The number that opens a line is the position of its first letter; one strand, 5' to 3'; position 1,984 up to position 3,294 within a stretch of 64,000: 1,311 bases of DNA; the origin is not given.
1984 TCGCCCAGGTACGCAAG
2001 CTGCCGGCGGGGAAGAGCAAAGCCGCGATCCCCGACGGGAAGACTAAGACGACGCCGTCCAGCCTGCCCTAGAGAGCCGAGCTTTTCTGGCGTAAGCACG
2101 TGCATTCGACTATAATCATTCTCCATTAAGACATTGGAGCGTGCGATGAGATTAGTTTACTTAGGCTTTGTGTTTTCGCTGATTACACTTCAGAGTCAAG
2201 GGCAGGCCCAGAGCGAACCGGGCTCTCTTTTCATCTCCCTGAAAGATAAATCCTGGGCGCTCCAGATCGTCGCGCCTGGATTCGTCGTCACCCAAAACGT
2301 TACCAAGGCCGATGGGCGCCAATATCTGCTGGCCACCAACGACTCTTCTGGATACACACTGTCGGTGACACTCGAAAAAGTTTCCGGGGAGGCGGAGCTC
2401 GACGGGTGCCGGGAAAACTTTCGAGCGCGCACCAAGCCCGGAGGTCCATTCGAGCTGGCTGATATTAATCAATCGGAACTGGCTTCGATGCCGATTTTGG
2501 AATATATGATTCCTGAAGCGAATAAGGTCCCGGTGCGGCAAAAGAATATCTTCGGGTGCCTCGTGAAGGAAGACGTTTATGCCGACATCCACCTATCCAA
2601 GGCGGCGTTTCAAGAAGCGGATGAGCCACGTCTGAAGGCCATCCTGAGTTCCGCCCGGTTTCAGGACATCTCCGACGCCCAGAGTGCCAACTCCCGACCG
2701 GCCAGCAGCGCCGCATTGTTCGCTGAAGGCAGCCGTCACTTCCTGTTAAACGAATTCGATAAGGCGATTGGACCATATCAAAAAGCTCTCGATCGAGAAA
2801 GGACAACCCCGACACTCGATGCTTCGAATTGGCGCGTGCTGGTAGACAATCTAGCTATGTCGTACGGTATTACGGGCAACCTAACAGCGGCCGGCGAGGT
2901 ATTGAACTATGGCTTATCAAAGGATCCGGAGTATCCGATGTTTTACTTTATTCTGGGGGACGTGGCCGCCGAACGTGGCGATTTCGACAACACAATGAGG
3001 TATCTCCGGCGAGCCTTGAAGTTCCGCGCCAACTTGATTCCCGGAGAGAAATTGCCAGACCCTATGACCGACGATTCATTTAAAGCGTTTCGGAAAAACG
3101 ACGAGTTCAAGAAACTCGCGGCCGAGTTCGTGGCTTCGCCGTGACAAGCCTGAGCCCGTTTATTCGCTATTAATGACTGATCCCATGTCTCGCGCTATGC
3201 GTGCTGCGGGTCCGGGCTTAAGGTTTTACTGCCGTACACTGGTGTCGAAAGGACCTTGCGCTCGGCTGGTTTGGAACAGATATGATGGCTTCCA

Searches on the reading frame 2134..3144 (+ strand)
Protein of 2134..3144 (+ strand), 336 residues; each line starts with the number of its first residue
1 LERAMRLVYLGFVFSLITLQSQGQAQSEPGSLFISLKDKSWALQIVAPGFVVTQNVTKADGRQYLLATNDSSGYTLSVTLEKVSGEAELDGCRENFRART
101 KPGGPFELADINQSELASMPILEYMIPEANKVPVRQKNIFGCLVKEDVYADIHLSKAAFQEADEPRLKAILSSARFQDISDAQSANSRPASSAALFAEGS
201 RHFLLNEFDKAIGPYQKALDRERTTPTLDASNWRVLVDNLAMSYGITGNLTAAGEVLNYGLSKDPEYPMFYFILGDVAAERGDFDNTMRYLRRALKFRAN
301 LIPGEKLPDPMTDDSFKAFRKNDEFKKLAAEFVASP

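Call 67: search_protein_families(library=pfam, proteins=[window:2134-3144:+], max_evalue=0.001)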
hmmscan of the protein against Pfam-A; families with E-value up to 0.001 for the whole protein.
window:2134-3144:+ (336 aa): 5 families
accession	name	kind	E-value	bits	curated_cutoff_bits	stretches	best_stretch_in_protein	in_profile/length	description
PF13432.12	TPR_16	-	4.1e-07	30.8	32.7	0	247-296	10-59/65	Tetratricopeptide repeat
PF07719.23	TPR_2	-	2.5e-06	27.6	27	0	193-221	2-30/34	Tetratricopeptide repeat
PF00515.34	TPR_1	-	1.6e-05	25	27.8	0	202-222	11-31/34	Tetratricopeptide repeat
PF13428.12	TPR_14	-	0.00041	21.2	23.5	0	271-296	4-29/44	Tetratricopeptide repeat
PF13414.12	TPR_11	-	0.001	19.2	26.8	0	199-220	1-22/42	TPR repeat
